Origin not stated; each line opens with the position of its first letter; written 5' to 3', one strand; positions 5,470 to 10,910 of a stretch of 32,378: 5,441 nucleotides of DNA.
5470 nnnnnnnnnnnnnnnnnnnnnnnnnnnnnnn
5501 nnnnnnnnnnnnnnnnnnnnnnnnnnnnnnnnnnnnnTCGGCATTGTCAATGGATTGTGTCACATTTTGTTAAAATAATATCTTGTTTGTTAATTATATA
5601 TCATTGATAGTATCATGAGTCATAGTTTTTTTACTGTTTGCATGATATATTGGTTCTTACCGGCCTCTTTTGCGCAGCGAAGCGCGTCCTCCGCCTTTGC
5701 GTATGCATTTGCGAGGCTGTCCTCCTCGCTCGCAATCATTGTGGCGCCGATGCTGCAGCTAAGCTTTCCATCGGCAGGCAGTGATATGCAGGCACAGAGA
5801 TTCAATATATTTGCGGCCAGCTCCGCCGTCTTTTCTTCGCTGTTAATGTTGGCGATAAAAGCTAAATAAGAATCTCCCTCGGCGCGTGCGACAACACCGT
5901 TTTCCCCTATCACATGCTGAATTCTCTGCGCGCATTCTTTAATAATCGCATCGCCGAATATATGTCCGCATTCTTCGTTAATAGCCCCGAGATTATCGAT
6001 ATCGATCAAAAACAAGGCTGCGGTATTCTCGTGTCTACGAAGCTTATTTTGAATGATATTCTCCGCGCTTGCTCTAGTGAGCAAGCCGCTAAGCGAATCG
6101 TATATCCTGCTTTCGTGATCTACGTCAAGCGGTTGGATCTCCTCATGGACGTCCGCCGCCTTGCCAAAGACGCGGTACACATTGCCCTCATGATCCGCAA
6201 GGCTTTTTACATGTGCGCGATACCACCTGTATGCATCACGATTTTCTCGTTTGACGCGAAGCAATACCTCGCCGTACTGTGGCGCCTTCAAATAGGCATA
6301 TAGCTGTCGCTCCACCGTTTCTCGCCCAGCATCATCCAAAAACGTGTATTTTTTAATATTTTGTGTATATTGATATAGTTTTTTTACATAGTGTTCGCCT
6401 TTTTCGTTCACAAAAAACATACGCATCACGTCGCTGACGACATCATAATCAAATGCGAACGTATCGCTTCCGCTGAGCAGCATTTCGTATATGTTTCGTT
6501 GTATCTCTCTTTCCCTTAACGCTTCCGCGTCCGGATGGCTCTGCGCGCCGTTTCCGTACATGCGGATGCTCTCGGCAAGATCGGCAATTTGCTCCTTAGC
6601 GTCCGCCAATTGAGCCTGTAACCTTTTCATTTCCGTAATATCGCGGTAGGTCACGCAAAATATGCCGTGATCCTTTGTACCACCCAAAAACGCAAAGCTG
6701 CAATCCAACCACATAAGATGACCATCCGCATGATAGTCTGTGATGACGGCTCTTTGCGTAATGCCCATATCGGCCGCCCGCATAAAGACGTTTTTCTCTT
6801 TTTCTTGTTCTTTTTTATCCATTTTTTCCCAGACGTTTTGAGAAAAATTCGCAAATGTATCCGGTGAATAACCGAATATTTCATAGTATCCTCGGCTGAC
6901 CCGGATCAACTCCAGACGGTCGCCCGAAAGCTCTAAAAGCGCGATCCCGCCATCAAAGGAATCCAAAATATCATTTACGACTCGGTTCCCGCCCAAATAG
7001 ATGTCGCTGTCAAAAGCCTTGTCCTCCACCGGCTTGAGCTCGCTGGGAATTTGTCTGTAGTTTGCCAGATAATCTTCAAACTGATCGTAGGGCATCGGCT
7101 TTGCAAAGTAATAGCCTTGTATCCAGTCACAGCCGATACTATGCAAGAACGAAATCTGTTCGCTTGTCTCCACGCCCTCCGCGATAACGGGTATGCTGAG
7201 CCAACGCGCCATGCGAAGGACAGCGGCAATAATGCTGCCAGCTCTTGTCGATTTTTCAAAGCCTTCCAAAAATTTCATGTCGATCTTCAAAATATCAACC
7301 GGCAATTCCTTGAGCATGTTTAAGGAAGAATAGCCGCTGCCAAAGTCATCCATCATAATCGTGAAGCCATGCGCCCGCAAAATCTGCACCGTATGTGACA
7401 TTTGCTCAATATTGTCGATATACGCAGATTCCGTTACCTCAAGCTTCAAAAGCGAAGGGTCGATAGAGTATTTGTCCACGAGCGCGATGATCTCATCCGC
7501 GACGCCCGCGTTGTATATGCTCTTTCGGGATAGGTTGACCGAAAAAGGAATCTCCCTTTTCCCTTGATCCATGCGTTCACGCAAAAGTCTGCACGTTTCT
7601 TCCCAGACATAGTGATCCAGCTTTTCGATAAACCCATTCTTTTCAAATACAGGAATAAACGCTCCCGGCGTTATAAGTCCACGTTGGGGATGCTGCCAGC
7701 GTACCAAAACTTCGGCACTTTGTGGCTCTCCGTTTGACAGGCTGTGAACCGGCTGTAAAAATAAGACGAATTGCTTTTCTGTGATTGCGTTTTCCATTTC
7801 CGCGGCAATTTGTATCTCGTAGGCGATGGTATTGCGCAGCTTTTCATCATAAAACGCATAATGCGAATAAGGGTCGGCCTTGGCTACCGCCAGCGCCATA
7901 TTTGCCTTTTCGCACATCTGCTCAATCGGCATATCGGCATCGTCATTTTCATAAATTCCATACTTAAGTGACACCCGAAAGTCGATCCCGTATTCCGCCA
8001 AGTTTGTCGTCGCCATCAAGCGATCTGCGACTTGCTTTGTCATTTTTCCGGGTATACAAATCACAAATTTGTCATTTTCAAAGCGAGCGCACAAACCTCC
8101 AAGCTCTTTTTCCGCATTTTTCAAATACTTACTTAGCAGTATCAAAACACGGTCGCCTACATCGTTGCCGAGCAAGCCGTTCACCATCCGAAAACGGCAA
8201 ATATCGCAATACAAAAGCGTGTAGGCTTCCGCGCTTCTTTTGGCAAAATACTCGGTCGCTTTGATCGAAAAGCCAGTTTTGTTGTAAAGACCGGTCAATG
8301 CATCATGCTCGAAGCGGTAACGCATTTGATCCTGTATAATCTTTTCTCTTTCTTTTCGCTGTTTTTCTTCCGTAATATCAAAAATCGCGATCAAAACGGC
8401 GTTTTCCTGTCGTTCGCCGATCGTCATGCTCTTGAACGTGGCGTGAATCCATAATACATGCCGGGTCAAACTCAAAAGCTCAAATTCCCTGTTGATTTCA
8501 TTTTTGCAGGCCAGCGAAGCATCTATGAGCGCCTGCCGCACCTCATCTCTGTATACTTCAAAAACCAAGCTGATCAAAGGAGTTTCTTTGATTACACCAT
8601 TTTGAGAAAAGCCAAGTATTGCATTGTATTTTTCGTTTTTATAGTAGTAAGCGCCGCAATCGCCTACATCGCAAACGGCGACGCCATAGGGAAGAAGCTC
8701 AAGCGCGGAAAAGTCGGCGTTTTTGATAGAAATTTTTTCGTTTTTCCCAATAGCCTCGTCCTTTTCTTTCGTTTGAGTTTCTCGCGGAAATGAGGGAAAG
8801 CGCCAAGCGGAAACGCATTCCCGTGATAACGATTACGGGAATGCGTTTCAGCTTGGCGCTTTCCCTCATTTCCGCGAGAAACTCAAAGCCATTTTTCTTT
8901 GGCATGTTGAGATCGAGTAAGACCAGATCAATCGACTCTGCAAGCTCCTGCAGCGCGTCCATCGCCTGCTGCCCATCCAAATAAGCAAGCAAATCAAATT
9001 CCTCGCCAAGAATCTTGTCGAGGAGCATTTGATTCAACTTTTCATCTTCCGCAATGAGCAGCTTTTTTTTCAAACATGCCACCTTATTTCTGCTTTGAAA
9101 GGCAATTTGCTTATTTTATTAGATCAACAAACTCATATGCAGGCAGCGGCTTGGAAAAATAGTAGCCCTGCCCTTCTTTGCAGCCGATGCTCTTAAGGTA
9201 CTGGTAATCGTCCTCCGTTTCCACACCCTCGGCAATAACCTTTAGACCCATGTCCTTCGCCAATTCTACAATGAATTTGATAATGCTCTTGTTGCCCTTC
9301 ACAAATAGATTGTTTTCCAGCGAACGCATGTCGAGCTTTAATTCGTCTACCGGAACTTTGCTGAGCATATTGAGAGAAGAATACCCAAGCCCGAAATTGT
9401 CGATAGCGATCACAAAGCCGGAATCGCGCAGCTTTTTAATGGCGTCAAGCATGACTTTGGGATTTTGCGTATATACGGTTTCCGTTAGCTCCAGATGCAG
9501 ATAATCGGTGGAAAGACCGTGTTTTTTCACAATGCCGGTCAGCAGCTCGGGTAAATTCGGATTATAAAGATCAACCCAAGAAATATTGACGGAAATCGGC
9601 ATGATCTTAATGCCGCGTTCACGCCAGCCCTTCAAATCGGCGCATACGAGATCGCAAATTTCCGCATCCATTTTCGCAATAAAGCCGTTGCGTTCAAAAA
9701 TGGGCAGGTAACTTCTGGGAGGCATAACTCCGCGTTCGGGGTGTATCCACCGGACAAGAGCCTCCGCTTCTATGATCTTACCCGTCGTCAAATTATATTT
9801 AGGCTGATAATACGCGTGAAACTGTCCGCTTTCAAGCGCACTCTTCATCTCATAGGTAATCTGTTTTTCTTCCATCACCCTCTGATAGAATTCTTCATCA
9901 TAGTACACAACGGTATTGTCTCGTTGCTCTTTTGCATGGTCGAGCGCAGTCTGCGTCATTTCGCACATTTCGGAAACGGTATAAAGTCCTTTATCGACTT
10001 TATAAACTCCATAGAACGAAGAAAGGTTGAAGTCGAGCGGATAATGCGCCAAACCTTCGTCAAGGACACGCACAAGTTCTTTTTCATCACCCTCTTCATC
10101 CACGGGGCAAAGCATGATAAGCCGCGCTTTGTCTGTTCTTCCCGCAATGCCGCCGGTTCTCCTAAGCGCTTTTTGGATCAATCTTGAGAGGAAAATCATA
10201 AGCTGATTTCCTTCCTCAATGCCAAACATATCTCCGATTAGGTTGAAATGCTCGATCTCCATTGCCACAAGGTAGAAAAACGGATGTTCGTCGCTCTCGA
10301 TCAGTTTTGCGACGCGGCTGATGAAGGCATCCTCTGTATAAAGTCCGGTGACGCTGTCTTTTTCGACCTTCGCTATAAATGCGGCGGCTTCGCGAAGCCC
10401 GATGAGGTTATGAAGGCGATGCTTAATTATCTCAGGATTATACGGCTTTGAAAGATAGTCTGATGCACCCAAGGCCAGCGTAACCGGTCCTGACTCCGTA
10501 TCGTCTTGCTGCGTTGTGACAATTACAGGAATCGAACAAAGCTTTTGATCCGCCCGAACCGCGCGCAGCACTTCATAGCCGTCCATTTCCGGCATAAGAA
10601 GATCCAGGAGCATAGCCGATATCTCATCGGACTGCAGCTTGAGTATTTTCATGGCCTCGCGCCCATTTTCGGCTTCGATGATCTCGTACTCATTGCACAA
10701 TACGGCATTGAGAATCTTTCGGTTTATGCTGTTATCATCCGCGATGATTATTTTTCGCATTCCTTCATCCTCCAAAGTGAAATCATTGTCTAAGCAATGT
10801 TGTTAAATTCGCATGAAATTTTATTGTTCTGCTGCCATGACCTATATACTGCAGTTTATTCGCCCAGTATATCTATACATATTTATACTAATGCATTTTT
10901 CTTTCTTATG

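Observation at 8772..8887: A 116-bp near-perfect palindrome sits exactly where a receiver domain breaks off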

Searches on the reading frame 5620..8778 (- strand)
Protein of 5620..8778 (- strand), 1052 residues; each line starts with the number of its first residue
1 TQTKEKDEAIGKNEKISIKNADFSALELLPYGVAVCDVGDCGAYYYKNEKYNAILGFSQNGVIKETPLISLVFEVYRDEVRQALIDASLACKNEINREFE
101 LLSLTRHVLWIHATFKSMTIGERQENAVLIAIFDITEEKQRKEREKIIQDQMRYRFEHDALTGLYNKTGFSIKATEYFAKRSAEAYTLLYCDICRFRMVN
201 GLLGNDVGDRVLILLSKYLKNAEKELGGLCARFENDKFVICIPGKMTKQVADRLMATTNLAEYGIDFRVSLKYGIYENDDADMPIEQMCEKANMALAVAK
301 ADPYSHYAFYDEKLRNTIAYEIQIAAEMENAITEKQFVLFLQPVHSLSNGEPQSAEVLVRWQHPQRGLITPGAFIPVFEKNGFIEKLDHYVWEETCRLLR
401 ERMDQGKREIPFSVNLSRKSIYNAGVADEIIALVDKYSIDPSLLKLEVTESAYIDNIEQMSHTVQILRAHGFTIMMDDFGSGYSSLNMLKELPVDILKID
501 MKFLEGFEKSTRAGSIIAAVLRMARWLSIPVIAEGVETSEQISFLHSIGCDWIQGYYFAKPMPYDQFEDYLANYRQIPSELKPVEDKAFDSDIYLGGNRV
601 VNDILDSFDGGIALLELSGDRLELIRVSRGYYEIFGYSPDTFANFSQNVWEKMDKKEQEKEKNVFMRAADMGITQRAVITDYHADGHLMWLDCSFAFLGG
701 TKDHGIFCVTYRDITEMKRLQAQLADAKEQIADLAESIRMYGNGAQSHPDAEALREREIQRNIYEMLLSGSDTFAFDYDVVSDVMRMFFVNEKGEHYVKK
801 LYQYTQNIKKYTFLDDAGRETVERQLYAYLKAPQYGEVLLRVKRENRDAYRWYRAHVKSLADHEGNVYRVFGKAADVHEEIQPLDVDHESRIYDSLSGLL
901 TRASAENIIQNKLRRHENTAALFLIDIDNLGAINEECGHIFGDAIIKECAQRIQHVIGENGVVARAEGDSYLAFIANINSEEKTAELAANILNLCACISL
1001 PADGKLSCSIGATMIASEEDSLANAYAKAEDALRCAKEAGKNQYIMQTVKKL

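Call 7: find_encoding_contigs(protein=window:5620-8577:-, flank=6000, max_places=10)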
Protein window:5620-8577:- (985 aa): no gene with exactly this product is on record in the collection.

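Call 10: find_related_loci(query=window:5620-8577:-, collection=genome_contigs, flank=6000)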
Query window:5620-8577:- (985 aa) in genome_contigs; peptide patterns used: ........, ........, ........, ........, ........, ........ (x = any residue, [..] = any of these).
65 stretches matched a pattern; 51 encode a relative of the query (tblastn E <= 1e-3); 51 distinct loci.
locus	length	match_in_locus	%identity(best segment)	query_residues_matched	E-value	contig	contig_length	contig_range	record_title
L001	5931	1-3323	45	3-979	0e+0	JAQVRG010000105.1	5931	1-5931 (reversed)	MAG: Eubacteriales bacterium isolate STF1_245 NODE_51490_length_5931_cov_3.012233_Sandtown_F1, whole genome shotgun sequ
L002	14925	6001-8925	45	3-979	0e+0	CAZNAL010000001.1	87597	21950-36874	MAG TPA_asm: uncultured Oscillospiraceae bacterium isolate SRP294416_co1_778 genome assembly, contig: NODE_265_length_87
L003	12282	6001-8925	46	3-979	0e+0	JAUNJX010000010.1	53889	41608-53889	MAG: Clostridia bacterium isolate S2R_St_10 NODE_162_length_53889_cov_8.587918, whole genome shotgun sequence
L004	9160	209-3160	63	1-984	0e+0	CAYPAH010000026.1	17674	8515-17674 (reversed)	MAG TPA_asm: uncultured Oscillospiraceae bacterium isolate SRP192927_co2_545 genome assembly, contig: NODE_5164_length_1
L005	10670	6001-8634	32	84-975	8e-144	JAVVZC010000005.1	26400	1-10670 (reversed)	MAG: Oscillospiraceae bacterium isolate CGS10Y3-bin66 NODE_1814_length_26400_cov_260.147960, whole genome shotgun sequen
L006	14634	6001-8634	32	84-975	2e-138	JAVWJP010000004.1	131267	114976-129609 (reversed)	MAG: Hydrogenoanaerobacterium sp. isolate CGS1Y3-bin27 NODE_85_length_131267_cov_30.794158, whole genome shotgun sequenc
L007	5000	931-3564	31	84-975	1e-133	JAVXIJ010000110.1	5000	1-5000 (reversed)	MAG: Christensenella sp. isolate CGS5Y4-bin54 NODE_13941_length_5000_cov_8.220627, whole genome shotgun sequence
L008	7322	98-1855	38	92-904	5e-128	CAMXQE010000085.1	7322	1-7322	MAG TPA_asm: uncultured Lachnospiraceae bacterium isolate SRR14920973_bin.4_metawrap_v1.3_MAG genome assembly, contig: N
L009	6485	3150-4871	38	92-656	2e-127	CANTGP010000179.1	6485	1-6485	MAG TPA_asm: uncultured Lachnospiraceae bacterium isolate SRR13921779_bin.103_metawrap_v1.3_MAG genome assembly, contig:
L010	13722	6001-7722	38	92-656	2e-126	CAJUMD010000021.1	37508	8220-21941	MAG TPA_asm: uncultured Kineothrix sp. isolate MGBC158835 genome assembly, contig: MGBC158835.21, whole genome shotgun s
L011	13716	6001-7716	37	75-654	6e-124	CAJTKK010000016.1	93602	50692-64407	MAG TPA_asm: uncultured Lachnospiraceae bacterium isolate MGBC100172 genome assembly, contig: MGBC100172.16, whole genom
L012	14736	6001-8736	37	83-975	7e-124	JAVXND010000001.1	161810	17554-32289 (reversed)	MAG: Clostridia bacterium isolate CGS6M2-bin21 NODE_1_length_161810_cov_32.318958, whole genome shotgun sequence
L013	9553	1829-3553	37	82-654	8e-123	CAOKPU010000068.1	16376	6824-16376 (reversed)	MAG TPA_asm: uncultured Lachnospiraceae bacterium isolate SRR17684640_bin.39_metawrap_v1.3_MAG genome assembly, contig:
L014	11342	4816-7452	35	84-976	6e-122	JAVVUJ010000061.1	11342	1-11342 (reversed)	MAG: Anaerovorax sp. isolate CGS10Y2-bin52 NODE_5510_length_11342_cov_5.698857, whole genome shotgun sequence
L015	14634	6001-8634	37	84-975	1e-121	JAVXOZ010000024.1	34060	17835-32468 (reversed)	MAG: Clostridiales bacterium isolate CGS6M2-bin7 NODE_1086_length_34060_cov_10.099191, whole genome shotgun sequence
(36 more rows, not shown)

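Call 28: search_protein_families(library=pfam, proteins=[window:5620-8778:-], max_evalue=0.01)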
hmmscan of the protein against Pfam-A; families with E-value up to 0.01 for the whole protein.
window:5620-8778:- (1052 aa): 5 families
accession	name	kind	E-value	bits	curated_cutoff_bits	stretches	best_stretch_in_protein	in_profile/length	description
PF00563.25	EAL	-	1.8e-70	237.4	31.3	1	327-561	3-236/236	EAL domain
PF00990.26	GGDEF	-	7.2e-46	156.3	23.8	2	892-1043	2-161/161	Diguanylate cyclase, GGDEF domain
PF08447.18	PAS_3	-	3.2e-11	43.8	25.6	0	625-698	2-75/89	PAS fold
PF13426.13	PAS_9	-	5.7e-05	23.8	27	0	622-716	11-103/103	PAS domain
PF22335.1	Cas10-Cmr2_palm2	-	0.00075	20.1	27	1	921-1043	3-131/133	Cas10/Cmr2, second palm domain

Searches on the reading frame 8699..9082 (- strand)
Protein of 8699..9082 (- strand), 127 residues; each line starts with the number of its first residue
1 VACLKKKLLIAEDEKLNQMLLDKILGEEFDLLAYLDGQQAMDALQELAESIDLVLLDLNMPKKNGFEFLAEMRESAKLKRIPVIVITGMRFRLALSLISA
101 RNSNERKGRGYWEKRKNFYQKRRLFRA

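Call 6: find_encoding_contigs(protein=window:8699-9082:-, flank=6000, max_places=10)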
Protein window:8699-9082:- (127 aa): no gene with exactly this product is on record in the collection.

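Call 28: search_protein_families(library=pfam, proteins=[window:8699-9073:-], max_evalue=0.01)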
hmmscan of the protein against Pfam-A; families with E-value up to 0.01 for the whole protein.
window:8699-9073:- (124 aa): 1 family
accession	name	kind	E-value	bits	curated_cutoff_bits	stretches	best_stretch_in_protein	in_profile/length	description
PF00072.30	Response_reg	-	1e-14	55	30.2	1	6-85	2-78/111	Response regulator receiver domain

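Call 41: list_cluster_members(proteins=[window:8699-9073:-, window:8699-9028:-, window:8699-9037:-, window:5620-8568:-, window:5620-8541:-, window:5620-8475:-, window:5620-8469:-, window:5620-8427:-, window:5620-8394:-, window:5620-8325:-])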
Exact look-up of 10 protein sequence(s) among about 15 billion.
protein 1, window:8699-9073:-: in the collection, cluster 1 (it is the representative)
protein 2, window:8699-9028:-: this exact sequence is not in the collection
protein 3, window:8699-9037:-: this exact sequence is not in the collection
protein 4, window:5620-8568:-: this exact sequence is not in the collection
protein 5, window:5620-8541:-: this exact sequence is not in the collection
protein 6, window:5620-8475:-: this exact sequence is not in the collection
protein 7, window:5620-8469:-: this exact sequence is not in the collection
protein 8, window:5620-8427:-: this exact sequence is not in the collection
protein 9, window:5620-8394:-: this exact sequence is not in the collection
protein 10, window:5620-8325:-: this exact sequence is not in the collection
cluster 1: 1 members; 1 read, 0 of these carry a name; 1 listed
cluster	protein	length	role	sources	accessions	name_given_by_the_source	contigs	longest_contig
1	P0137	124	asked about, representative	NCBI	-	-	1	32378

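Call 42: find_encoding_contigs(protein=window:8699-9073:-, flank=2000, max_places=10)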
Protein window:8699-9073:- (124 aa): no gene with exactly this product is on record in the collection.

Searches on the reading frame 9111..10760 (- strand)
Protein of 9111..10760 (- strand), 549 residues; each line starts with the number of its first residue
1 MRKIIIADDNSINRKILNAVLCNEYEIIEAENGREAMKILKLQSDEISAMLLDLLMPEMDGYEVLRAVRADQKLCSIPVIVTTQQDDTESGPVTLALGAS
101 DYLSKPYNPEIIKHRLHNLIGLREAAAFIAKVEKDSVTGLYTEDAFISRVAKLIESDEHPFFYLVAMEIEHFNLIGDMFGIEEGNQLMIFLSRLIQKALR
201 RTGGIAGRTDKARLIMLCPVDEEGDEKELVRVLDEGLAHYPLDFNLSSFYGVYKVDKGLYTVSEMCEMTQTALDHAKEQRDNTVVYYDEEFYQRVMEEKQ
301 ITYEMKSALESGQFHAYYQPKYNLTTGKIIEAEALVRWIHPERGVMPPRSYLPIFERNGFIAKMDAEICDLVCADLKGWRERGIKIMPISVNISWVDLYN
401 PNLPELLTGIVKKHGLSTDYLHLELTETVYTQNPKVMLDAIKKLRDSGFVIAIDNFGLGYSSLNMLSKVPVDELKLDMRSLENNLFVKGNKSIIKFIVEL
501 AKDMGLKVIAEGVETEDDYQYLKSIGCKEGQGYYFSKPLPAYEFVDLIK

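Call 23: find_encoding_contigs(protein=window:9111-10760:-, flank=10000, max_places=10)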
Protein window:9111-10760:- (549 aa): no gene with exactly this product is on record in the collection.

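Call 48: search_protein_families(library=pfam, proteins=[window:9111-10760:-], max_evalue=0.00001)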
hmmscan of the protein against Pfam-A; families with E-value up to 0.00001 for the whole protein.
window:9111-10760:- (549 aa): 3 families
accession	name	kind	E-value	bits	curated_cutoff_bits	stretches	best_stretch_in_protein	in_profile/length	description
PF00563.25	EAL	-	9.5e-62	208.9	31.3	1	306-538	5-236/236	EAL domain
PF00072.30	Response_reg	-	4.2e-21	75.6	30.2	1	4-116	1-110/111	Response regulator receiver domain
PF00990.26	GGDEF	-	9.8e-12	45.4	23.8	1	134-282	3-160/161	Diguanylate cyclase, GGDEF domain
